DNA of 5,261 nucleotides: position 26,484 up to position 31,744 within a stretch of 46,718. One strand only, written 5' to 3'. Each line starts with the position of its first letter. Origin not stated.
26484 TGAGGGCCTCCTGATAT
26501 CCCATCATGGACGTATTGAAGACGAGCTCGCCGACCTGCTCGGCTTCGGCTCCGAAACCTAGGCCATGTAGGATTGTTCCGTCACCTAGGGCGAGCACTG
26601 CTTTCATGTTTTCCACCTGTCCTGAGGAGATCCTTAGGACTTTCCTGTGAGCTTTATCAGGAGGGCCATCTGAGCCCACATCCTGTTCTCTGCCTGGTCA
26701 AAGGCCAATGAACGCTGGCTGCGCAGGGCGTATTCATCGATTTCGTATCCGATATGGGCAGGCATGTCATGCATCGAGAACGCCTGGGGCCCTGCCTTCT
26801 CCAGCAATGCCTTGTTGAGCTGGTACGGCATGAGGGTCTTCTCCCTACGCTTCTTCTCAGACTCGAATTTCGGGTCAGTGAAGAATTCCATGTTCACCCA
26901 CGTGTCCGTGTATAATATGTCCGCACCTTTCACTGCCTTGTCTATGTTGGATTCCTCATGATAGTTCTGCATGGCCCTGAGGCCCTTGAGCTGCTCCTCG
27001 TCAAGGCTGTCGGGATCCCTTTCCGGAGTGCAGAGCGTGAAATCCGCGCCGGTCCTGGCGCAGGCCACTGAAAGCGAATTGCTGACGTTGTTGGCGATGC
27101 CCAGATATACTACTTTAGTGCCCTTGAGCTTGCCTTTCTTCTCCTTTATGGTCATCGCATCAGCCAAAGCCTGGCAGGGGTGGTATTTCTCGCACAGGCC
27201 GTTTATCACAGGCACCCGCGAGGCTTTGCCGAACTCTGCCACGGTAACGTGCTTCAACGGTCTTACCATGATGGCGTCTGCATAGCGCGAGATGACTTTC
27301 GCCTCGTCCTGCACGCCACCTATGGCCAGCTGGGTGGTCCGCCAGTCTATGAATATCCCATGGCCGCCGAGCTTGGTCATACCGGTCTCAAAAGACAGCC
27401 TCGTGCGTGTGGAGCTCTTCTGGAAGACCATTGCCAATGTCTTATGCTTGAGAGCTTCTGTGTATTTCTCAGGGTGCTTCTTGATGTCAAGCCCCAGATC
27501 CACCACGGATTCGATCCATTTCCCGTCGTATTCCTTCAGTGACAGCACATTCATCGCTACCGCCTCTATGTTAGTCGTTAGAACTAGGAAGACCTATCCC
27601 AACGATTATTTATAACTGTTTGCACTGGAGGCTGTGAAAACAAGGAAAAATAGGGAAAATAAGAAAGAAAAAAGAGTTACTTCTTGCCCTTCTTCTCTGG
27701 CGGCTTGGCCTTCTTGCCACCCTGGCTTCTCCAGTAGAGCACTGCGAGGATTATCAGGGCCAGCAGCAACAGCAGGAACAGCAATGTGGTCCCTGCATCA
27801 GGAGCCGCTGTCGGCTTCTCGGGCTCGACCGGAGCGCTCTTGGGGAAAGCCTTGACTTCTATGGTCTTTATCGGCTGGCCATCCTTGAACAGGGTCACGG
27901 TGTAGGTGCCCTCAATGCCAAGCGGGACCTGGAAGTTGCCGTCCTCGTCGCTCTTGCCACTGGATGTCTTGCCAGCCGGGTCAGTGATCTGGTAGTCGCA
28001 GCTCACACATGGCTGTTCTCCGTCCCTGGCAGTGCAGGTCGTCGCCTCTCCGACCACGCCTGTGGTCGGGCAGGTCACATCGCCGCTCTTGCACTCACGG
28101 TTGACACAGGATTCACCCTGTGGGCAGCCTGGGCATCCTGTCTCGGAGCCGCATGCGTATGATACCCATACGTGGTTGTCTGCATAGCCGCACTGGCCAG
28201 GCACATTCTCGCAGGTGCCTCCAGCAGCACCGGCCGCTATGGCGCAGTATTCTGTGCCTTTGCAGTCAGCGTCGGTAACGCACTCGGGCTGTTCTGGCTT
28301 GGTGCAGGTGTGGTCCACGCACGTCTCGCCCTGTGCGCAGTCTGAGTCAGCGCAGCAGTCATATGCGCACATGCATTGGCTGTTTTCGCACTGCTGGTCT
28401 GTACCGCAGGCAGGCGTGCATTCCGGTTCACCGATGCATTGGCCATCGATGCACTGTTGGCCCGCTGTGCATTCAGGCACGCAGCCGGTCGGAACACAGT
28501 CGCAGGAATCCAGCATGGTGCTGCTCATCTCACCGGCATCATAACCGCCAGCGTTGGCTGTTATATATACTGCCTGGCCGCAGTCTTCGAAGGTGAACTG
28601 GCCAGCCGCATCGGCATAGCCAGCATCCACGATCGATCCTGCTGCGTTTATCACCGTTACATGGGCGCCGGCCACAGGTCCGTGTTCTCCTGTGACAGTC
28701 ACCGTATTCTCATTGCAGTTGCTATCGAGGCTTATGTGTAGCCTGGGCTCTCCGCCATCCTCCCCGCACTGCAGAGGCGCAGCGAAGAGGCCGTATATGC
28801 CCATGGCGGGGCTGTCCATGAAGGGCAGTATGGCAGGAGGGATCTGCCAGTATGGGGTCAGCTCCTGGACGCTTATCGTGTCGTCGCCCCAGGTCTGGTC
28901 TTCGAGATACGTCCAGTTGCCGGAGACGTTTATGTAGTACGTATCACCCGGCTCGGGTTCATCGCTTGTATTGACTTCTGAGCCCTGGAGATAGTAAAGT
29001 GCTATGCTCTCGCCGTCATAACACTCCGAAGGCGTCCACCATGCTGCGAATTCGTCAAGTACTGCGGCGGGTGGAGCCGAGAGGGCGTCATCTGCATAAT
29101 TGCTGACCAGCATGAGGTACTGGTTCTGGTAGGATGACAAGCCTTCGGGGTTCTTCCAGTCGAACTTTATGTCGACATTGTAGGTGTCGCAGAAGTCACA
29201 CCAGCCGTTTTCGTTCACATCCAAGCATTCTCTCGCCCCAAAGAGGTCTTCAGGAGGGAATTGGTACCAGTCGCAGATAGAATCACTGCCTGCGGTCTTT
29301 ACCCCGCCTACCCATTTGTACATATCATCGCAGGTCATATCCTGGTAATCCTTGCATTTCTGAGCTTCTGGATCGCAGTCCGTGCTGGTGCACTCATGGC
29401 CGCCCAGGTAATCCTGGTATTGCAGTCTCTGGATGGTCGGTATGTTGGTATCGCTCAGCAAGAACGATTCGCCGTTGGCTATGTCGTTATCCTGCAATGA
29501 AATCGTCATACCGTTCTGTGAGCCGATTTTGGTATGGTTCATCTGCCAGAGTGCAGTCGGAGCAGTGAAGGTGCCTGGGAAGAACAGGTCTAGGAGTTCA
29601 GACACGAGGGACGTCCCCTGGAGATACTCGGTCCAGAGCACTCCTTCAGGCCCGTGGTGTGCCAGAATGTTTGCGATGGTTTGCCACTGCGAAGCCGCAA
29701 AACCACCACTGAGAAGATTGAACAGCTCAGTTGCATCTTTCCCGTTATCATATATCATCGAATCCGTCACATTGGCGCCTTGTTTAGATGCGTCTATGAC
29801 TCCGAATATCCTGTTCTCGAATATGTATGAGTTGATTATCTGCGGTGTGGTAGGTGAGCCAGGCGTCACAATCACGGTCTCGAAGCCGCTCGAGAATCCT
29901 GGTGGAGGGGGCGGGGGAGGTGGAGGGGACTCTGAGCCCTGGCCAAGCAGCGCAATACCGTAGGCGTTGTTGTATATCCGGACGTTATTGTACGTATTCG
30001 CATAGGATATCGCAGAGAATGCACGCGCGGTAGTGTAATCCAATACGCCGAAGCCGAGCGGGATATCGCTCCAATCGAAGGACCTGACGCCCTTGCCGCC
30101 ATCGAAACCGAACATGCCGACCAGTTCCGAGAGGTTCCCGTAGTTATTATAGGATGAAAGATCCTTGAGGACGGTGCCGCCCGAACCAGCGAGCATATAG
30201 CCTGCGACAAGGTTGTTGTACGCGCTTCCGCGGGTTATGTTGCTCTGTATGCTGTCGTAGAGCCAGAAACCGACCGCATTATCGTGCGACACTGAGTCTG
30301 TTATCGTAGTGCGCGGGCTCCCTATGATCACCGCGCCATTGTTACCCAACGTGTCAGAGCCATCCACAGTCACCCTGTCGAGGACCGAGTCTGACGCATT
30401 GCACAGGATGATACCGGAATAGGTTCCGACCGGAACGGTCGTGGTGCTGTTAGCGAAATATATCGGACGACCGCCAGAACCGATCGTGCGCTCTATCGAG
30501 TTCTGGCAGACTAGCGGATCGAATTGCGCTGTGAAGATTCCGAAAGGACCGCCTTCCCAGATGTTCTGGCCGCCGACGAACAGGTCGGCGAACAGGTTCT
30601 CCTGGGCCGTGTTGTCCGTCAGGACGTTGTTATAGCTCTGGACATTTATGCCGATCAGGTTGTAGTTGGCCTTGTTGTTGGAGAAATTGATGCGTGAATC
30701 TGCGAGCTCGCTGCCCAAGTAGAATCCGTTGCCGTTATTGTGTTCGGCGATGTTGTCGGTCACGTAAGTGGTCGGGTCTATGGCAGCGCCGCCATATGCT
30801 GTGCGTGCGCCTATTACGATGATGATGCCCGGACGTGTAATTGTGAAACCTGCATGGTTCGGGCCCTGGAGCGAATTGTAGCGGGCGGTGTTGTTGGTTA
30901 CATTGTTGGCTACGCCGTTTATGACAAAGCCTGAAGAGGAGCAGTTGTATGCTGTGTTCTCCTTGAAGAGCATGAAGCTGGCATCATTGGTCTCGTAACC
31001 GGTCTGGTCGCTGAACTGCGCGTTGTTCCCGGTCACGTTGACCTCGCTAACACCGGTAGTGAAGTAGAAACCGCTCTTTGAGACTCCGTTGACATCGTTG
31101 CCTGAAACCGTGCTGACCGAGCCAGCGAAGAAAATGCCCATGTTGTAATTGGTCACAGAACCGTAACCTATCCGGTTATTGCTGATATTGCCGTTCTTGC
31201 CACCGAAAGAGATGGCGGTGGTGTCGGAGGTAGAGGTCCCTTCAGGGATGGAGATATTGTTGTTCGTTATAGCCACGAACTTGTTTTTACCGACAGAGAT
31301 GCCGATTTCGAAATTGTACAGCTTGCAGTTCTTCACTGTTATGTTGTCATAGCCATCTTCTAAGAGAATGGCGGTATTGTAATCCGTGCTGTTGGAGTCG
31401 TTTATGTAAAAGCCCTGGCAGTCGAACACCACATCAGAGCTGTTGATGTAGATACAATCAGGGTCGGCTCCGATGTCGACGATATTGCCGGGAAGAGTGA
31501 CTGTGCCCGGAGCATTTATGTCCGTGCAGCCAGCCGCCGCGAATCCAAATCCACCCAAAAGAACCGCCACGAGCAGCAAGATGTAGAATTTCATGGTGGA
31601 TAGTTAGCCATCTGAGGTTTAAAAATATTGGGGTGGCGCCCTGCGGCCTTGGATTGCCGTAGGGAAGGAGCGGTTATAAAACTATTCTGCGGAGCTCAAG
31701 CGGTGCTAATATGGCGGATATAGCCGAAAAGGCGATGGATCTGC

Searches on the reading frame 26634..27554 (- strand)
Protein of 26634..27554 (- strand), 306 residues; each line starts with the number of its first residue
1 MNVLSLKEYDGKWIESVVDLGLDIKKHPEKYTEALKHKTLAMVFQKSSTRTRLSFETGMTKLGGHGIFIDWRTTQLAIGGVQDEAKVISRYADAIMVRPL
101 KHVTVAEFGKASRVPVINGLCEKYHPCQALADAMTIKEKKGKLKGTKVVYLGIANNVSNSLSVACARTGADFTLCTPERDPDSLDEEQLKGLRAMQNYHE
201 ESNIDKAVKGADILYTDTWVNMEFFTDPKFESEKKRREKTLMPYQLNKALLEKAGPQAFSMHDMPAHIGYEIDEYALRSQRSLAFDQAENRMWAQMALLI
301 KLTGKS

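Call 26: search_protein_families(library=pfam, proteins=[window:26634-27554:-], max_evalue=0.001)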
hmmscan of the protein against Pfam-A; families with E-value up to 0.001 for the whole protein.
window:26634-27554:- (306 aa): 2 families
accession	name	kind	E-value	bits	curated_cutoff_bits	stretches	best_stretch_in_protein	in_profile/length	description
PF02729.26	OTCace_N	-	7.6e-41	140.1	29.9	1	2-138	2-148/148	Aspartate/ornithine carbamoyltransferase, carbamoyl-P binding domain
PF00185.30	OTCace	-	1.1e-38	133.1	29.4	1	144-300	1-155/157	Aspartate/ornithine carbamoyltransferase, Asp/Orn binding domain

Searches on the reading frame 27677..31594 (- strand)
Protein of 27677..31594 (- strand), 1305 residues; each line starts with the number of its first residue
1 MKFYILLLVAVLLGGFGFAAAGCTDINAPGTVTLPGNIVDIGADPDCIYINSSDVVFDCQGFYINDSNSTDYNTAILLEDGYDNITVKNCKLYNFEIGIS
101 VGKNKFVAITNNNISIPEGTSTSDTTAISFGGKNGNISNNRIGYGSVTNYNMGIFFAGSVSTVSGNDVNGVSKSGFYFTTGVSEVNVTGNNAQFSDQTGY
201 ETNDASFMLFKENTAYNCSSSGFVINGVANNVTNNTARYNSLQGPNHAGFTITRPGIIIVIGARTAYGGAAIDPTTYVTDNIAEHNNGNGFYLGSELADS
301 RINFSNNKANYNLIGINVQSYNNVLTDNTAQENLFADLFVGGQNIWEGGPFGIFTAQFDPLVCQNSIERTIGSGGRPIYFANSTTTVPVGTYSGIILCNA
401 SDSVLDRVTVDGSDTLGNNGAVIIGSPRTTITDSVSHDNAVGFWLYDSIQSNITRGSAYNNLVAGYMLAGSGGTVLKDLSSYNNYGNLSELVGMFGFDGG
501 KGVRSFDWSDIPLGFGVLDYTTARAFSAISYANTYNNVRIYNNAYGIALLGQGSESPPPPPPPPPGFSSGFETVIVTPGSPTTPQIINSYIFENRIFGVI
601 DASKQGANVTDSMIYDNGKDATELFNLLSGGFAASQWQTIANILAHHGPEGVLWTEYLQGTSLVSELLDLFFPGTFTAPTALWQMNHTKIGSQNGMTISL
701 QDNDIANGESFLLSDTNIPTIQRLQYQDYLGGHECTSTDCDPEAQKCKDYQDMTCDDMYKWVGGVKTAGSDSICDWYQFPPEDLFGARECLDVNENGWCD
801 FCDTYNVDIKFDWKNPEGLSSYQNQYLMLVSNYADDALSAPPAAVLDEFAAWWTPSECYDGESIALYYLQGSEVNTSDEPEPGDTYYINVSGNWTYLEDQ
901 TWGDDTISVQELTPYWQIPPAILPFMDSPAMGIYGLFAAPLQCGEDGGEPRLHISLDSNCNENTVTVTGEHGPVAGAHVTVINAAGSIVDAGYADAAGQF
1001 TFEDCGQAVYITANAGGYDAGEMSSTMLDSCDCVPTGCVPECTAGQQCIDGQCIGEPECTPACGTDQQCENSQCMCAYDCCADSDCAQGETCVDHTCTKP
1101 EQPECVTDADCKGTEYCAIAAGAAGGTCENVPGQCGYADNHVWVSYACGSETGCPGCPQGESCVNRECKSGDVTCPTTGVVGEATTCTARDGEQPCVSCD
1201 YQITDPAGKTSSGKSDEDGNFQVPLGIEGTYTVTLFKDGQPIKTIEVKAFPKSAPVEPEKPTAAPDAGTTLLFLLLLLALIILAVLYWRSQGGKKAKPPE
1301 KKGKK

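Call 4: search_protein_families(library=pfam, proteins=[window:27677-31594:-], max_evalue=1)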
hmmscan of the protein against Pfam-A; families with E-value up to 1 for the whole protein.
window:27677-31594:- (1305 aa): 6 families
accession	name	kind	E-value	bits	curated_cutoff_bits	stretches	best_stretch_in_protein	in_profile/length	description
PF13229.12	Beta_helix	-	8.8e-12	45.4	25.9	4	125-244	23-141/158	Right handed beta helix region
PF13620.12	CarboxypepD_reg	-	2.9e-09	37.6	32.3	2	965-1022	4-63/82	Carboxypeptidase regulatory-like domain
PF17936.7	Big_6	-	3.5e-05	24.4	27.6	1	960-1002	10-50/83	Bacterial Ig domain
PF05048.19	NosD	-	0.0002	21.3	23.6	2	391-473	81-161/212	Periplasmic copper-binding protein (NosD)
PF11974.14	bMG3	-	0.0075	16.6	34.9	1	970-1024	24-81/103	Bacterial alpha-2-macroglobulin MG3 domain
PF14686.12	fn3_3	-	0.013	15.7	24.4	1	1215-1247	31-67/75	Polysaccharide lyase family 4, domain II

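Call 34: search_protein_families(library=ncbifam, proteins=[window:27677-31594:-], max_evalue=1)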
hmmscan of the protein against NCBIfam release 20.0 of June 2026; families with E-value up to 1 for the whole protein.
window:27677-31594:- (1305 aa): 1 family
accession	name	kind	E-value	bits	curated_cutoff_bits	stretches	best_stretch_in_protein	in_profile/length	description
NF058648.1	ECF_sub_HI1622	equivalog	0.00065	19.7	100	1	971-1016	36-83/180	NikL family nickel/cobalt ECF transporter subunit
